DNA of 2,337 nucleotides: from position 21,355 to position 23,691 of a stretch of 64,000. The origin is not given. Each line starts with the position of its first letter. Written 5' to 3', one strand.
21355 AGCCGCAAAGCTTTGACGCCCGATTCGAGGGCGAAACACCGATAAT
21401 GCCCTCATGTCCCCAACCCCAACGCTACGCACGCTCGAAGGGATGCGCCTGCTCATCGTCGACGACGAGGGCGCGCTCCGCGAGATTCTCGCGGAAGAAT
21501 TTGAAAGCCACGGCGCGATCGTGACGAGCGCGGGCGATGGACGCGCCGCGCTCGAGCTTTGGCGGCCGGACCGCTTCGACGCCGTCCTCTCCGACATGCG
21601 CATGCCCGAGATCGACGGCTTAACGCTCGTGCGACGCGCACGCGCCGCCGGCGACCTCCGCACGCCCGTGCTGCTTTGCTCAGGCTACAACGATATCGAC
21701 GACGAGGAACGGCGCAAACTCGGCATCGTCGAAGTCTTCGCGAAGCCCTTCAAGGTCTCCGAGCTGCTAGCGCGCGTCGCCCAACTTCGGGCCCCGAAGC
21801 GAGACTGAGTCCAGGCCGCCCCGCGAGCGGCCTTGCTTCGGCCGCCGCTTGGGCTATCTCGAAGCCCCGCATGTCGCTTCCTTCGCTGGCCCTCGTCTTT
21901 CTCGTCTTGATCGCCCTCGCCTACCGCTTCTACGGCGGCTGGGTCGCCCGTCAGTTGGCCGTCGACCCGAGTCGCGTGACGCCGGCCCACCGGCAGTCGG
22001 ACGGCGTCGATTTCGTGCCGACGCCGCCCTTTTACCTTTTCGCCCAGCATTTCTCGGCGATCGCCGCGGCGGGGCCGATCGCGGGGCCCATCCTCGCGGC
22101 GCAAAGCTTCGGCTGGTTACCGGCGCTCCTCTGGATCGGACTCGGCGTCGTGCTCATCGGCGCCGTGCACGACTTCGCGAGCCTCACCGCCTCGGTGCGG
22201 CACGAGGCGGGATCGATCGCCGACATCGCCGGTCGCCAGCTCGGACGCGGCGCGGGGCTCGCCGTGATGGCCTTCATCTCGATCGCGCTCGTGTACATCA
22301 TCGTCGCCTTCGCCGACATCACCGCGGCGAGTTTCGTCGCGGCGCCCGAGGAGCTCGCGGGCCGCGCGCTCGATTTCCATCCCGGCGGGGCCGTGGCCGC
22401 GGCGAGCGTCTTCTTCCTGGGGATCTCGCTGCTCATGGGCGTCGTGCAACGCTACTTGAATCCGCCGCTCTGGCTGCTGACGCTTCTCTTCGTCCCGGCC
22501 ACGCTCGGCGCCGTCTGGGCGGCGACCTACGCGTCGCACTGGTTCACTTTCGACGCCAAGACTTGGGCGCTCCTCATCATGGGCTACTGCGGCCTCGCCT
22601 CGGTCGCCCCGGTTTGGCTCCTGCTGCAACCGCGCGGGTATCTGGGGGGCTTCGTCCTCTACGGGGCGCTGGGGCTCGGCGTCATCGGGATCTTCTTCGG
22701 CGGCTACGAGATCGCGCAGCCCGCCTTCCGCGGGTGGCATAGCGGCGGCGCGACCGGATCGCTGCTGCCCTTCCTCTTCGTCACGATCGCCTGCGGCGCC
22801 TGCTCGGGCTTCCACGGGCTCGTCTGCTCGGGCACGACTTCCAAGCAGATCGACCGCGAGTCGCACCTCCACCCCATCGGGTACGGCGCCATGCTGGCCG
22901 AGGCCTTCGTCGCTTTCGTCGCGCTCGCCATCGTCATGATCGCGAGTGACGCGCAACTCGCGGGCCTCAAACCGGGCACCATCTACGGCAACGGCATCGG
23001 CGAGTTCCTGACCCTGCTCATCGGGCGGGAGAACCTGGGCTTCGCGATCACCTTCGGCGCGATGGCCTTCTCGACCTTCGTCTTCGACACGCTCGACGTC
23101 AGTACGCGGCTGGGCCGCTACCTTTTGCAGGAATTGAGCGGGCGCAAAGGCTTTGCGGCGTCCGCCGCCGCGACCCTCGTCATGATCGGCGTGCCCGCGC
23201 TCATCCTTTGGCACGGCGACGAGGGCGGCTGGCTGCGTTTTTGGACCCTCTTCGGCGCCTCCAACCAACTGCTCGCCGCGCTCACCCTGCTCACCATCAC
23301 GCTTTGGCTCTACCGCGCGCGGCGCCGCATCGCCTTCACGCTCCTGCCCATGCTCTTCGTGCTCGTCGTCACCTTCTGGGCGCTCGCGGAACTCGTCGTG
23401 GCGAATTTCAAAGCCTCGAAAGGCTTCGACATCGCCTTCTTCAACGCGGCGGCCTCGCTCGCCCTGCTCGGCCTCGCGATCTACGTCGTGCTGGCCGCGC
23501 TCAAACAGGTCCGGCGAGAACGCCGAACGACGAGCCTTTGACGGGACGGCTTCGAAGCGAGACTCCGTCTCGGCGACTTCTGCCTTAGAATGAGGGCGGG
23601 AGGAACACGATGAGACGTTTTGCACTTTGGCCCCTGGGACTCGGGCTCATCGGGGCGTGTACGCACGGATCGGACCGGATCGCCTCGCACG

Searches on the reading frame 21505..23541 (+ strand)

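Call 15: search_protein_families(library=pfam, max_evalue=0.001, proteins=[window:21505-23541:+])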
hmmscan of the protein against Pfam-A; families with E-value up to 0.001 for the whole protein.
window:21505-23541:+ (678 aa): 1 family
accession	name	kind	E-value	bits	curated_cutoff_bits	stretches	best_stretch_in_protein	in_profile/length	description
PF02554.20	CstA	-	9.5e-125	417.9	27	2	128-485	5-359/560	Carbon starvation protein CstA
